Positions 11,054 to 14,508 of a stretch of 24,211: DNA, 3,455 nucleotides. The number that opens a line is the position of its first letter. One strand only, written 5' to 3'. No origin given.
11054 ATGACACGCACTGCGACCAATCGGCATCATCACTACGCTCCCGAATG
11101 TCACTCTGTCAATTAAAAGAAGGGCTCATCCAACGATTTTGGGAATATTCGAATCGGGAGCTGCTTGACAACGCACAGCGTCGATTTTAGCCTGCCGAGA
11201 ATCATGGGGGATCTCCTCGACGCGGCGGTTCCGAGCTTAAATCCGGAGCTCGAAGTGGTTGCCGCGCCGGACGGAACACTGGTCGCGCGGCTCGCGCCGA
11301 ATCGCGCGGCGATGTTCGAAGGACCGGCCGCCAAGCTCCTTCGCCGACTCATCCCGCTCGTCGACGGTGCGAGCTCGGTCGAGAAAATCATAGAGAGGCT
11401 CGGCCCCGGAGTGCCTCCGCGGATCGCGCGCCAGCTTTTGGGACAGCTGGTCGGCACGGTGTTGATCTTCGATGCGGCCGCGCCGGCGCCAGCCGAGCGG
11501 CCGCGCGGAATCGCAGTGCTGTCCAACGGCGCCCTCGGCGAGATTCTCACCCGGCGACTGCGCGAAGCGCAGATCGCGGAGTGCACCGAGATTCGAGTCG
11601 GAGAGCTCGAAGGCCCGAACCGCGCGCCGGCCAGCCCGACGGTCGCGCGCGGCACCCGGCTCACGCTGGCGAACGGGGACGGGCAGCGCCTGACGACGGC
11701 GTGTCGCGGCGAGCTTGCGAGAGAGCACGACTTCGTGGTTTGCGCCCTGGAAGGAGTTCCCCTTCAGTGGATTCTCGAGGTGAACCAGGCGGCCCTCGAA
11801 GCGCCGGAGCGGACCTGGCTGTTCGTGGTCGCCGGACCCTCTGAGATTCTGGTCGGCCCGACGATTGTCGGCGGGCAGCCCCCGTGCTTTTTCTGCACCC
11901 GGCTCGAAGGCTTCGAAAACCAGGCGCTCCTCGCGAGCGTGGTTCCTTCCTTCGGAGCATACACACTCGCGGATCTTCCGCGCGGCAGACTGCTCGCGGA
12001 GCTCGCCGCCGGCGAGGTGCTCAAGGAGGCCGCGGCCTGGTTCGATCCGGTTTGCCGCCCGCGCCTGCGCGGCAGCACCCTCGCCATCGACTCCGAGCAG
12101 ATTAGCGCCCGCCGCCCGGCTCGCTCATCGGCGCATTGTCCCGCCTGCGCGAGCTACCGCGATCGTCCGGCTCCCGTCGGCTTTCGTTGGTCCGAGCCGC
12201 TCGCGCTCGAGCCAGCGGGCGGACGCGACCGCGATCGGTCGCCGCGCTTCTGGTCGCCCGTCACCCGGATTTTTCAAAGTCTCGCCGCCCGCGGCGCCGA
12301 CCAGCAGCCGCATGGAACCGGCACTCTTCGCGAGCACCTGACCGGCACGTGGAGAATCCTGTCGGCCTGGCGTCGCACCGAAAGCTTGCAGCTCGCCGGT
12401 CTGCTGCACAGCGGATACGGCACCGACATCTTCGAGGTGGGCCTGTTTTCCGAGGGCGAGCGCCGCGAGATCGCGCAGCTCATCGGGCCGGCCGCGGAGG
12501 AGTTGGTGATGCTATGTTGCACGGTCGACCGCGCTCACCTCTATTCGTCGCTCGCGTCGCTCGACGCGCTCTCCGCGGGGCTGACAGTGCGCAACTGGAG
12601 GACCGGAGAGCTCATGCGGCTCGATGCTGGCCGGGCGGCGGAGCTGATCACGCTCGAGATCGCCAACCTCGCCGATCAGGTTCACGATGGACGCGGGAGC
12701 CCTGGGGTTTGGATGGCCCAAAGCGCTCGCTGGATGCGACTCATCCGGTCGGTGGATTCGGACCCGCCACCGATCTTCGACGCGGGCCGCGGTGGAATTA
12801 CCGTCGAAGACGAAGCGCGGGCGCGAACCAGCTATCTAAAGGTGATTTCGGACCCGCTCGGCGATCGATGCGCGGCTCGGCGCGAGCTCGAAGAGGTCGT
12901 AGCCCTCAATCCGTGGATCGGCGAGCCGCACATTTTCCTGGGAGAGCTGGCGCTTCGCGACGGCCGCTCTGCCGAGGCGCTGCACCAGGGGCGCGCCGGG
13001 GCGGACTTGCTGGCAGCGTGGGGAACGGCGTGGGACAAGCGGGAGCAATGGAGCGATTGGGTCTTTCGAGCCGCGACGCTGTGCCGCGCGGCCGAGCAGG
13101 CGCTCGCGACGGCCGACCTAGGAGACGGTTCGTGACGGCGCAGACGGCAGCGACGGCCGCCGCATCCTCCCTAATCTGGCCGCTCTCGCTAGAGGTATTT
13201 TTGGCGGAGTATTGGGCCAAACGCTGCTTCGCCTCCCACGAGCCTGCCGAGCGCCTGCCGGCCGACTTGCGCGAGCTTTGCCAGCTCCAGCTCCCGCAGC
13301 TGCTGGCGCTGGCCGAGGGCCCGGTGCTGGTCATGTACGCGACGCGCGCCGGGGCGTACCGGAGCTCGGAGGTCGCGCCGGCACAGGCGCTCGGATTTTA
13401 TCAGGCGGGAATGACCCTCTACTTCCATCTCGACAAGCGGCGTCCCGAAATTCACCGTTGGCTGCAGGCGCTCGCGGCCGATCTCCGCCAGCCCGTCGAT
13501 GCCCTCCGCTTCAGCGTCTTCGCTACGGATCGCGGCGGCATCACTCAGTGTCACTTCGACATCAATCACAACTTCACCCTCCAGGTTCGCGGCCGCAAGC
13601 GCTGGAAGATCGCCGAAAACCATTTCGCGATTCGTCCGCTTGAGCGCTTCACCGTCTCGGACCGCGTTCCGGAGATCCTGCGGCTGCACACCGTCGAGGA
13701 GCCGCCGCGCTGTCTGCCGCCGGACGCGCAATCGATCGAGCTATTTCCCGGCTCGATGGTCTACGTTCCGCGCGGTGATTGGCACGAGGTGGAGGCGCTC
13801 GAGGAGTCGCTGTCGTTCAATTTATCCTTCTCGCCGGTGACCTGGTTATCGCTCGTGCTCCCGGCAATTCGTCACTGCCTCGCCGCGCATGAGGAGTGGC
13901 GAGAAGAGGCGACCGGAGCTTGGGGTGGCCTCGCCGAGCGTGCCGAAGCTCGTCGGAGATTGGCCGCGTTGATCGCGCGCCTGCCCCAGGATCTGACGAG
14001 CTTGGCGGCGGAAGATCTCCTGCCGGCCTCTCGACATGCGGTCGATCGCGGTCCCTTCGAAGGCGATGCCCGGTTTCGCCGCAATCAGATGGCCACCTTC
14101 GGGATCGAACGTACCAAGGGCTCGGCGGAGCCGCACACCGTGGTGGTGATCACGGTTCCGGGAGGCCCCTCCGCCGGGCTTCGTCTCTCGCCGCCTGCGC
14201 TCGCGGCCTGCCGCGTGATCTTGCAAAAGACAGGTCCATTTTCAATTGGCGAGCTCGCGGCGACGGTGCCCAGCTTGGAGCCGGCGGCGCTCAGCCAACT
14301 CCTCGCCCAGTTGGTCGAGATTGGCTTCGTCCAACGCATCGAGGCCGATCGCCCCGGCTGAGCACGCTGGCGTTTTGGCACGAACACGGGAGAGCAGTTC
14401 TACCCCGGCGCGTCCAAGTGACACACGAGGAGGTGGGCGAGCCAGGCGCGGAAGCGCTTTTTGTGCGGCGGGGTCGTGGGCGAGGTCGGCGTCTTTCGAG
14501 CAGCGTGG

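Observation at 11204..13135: Leader-binding (ThiF/RRE-like) domain fused to an HD-like DUF6817-type domain and TPRs: candidate new RiPP-modifying enzyme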

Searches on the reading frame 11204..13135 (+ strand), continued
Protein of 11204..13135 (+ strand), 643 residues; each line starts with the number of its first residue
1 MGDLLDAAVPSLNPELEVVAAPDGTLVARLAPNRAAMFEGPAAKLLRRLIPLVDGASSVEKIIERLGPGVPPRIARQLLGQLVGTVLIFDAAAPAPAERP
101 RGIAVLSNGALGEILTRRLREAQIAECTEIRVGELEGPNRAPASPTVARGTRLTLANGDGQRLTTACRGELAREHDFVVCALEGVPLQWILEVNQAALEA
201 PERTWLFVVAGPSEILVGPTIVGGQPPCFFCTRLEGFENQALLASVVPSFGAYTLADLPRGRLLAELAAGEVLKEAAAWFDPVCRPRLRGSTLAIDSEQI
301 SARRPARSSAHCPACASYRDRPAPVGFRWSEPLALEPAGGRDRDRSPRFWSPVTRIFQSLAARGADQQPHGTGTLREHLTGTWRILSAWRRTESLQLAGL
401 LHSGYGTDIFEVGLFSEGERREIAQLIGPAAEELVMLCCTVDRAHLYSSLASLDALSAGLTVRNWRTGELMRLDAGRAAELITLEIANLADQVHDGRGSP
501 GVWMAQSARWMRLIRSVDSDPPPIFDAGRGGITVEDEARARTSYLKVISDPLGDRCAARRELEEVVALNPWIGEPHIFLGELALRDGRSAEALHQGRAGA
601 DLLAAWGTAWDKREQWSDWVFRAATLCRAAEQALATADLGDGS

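Call 64: predict_structure(alignment_id=A3)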
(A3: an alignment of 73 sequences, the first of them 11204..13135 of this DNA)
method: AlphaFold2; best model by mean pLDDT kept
length: 643 residues; sequences in the alignment: 73
mean_pLDDT: 82.0   pTM: 0.66
mean pLDDT of the five models: 82.0, 81.7, 81.4, 80.7, 80.4
residues with pLDDT >= 90: 340; 70-90: 159; 50-70: 74; < 50: 70
segments of 3 or more residues with pLDDT < 50: 1-14, 32-34, 67-70, 78-99, 135-149, 322-324, 339-343
pLDDT, mean of each block of 10 residues (from residue 1): 33 56 69 60 71 53 51 50 28 40 91 95 90 55 35 56 82 89 89 91 92 92 86 79 80 89 92 89 71 86 79 77 68 65 56 90 85 94 98 98 92 86 94 97 95 97 93 98 98 94 98 98 97 98 98 95 98 98 98 98 98 97 98 90 53
secondary structure, 60 per line:
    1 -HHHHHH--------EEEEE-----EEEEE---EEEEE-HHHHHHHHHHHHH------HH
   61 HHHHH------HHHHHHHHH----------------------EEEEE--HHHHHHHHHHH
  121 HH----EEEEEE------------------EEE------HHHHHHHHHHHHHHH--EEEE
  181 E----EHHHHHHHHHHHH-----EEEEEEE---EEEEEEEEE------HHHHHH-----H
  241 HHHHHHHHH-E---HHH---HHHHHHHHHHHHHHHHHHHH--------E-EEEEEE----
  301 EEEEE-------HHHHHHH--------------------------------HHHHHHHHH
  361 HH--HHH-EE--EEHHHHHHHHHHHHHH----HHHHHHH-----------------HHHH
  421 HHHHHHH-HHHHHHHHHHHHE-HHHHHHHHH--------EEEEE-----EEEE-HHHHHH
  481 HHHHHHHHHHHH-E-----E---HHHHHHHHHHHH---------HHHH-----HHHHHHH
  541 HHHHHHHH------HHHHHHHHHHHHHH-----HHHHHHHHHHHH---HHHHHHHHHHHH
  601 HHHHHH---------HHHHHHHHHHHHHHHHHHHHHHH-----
elements in order: H2-7 E16-20 E26-30 E34-38 H40-52 H59-65 H72-80 E103-107 H110-122 E127-132 E151-153 H160-174 E177-181 H187-198 E204-210 E214-222 H229-234 H240-249 H261-280 E291-296 E301-305 H313-319 H352-362 H375-388 H393-399 H417-427 H429-440 H443-451 E460-464 E470-473 H475-492 H504-515 H525-528 H534-548 H555-568 H574-585 H589-606 H616-638

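Call 69: fold_search(model_id=the predicted structure, library=pdb)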
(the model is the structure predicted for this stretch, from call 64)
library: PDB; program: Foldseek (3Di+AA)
matches with E <= 10: 500; with E <= 0.001: 44
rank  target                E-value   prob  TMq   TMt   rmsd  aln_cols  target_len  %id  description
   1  4v1t_B                6.3e-08  1.00  0.22  0.19  23.2       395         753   19  Heterocyclase in complex with substrate and Cofactor (released 2015-01-14)
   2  4v1t_A                1.5e-07  1.00  0.22  0.19  22.8       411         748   17  Heterocyclase in complex with substrate and Cofactor (released 2015-01-14)
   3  4v1u_A                1.5e-07  1.00  0.22  0.19  22.6       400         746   17  Heterocyclase in complex with substrate and Cofactor (released 2015-01-14)
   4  4bs9                  4.1e-07  1.00  0.22  0.20  23.1       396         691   17  Structure of the heterocyclase TruD (released 2013-11-06)
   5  5ff5_A                4.7e-07  1.00  0.21  0.39  21.1       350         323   15  Crystal Structure of SeMet PaaA (released 2016-04-27)
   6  4v1v_B                5.0e-07  1.00  0.21  0.19  22.1       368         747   19  Heterocyclase in complex with substrate and Cofactor (released 2015-01-14)
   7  4v1v_A                7.9e-07  1.00  0.22  0.19  22.9       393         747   19  Heterocyclase in complex with substrate and Cofactor (released 2015-01-14)
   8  4v1u_B                1.1e-06  1.00  0.21  0.19  23.4       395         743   19  Heterocyclase in complex with substrate and Cofactor (released 2015-01-14)
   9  3h9q_C                1.7e-05  1.00  0.23  0.41  19.4       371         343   15  Crystal structure of E. coli MccB + SeMet MccA (released 2009-06-16)
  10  3h5n_C                1.8e-05  1.00  0.22  0.40  20.1       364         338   14  Crystal structure of E. coli MccB + ATP (released 2009-06-16)
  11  5ff5_B                2.7e-05  1.00  0.22  0.42  20.1       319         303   14  Crystal Structure of SeMet PaaA (released 2016-04-27)
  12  3h9j_C                3.2e-05  1.00  0.24  0.41  20.0       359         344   14  Crystal structure of E. coli MccB + AMPCPP + SeMeT MccA (released 2009-06-16)
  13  3h5a_A                4.5e-05  1.00  0.22  0.38  20.2       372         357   13  Crystal structure of E. coli MccB (released 2009-06-16)
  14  3h5r_C                5.2e-05  1.00  0.23  0.41  19.8       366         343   14  Crystal structure of E. coli MccB + Succinimide (released 2009-06-16)
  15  3h5r_D                5.7e-05  1.00  0.23  0.41  19.9       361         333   14  Crystal structure of E. coli MccB + Succinimide (released 2009-06-16)
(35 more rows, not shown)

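Call 77: find_related_loci(query=window:11204-13135:+, collection=genome_contigs, flank=10000)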
Query window:11204-13135:+ (643 aa) in genome_contigs; peptide patterns used: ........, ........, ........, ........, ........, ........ (x = any residue, [..] = any of these).
44 stretches matched a pattern, but none encodes a relative of the query by tblastn (E <= 1e-3).

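Call 82: find_encoding_contigs(protein=P0009, flank=8000, max_places=2)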
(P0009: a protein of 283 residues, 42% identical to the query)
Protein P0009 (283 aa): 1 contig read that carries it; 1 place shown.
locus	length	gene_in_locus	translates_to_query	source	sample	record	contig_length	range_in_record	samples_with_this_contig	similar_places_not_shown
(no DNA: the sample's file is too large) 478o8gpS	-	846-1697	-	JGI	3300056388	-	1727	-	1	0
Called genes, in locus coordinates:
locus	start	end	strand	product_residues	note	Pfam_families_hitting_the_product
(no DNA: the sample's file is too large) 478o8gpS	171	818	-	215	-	-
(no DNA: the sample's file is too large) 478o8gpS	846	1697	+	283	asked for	PF20680:DUF6817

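Call 83: find_encoding_contigs(protein=P0006, flank=8000, max_places=2)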
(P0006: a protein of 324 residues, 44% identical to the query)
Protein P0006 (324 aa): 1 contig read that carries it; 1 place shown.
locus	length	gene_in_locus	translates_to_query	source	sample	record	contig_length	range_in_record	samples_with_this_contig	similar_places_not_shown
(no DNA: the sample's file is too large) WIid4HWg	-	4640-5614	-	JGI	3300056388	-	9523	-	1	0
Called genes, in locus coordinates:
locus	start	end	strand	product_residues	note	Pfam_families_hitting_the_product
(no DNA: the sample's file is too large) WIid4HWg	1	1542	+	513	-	?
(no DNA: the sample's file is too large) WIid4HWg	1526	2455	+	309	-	PF05653:Mg_trans_NIPA, PF00892:EamA (weak), PF10639:TMEM234 (faint)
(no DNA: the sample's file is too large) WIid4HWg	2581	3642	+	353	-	PF00291:PALP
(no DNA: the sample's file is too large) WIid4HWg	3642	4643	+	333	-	PF02668:TauD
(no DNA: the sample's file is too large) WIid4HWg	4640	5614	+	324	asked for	PF20680:DUF6817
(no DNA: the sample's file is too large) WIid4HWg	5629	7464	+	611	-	PF00501:AMP-binding, PF23024:AMP-dom_DIP2-like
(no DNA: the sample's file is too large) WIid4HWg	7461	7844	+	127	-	PF00550:PP-binding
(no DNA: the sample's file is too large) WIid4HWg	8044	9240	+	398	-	PF13428:TPR_14 (faint), PF14559:TPR_19 (faint)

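Call 84: find_encoding_contigs(protein=P0014, flank=8000, max_places=2)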
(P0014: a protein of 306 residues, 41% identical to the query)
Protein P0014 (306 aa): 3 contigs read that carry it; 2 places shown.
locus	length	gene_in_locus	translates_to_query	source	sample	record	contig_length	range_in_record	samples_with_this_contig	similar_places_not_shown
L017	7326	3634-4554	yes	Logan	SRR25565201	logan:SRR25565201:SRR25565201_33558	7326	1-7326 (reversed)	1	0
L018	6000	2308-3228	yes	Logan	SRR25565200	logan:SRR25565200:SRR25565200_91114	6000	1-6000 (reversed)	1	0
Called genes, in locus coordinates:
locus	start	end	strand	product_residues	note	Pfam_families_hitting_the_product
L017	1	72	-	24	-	?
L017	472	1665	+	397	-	PF08007:JmjC_2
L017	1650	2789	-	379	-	PF13621:Cupin_8, PF08007:JmjC_2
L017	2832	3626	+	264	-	PF13578:Methyltransf_24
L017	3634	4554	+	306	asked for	PF20680:DUF6817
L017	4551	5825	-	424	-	PF07812:TfuA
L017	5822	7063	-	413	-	PF02624:YcaO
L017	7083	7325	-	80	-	?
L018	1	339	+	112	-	?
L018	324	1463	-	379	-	PF13621:Cupin_8, PF08007:JmjC_2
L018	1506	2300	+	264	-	PF13578:Methyltransf_24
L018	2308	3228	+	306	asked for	PF20680:DUF6817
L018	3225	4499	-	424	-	PF07812:TfuA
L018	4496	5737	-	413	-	PF02624:YcaO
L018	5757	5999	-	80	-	?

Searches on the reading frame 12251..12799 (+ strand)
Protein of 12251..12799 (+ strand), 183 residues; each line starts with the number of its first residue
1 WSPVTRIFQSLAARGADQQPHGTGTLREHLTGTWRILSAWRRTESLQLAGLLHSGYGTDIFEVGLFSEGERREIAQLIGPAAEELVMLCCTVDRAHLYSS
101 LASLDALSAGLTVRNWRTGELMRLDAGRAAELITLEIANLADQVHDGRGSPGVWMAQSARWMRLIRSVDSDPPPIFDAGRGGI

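Call 29: search_protein_families(library=pfam, proteins=[window:12251-12799:+], max_evalue=10)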
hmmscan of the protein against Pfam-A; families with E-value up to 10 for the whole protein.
window:12251-12799:+ (183 aa): 1 family
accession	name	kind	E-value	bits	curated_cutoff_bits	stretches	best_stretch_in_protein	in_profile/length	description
PF20680.3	DUF6817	-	3.2e-23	82.1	25.2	1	11-94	2-85/85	Domain of unknown function (DUF6817)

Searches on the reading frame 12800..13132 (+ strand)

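Call 29: search_protein_families(library=pfam, proteins=[window:12800-13132:+], max_evalue=10)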
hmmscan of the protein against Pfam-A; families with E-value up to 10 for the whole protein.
window:12800-13132:+ (111 aa): 2 families
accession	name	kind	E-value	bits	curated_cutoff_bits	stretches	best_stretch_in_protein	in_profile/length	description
PF07721.20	TPR_4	-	0.1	13.7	27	1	43-61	3-21/26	Tetratricopeptide repeat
PF07719.23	TPR_2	-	5.3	7.9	27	0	43-62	3-22/34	Tetratricopeptide repeat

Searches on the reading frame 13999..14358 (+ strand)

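Call 96: search_protein_families(library=pfam, proteins=[window:13999-14358:+], max_evalue=10)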
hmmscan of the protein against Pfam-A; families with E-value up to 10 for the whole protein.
window:13999-14358:+ (120 aa): 2 families
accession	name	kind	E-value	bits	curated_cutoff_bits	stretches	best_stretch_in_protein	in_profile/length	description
PF01047.28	MarR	-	0.0061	16.9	24.6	1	74-114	11-50/59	MarR family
PF08100.18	Dimerisation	-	0.21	11.8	25.6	1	74-116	34-75/93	O-methyltransferase dimerisation domain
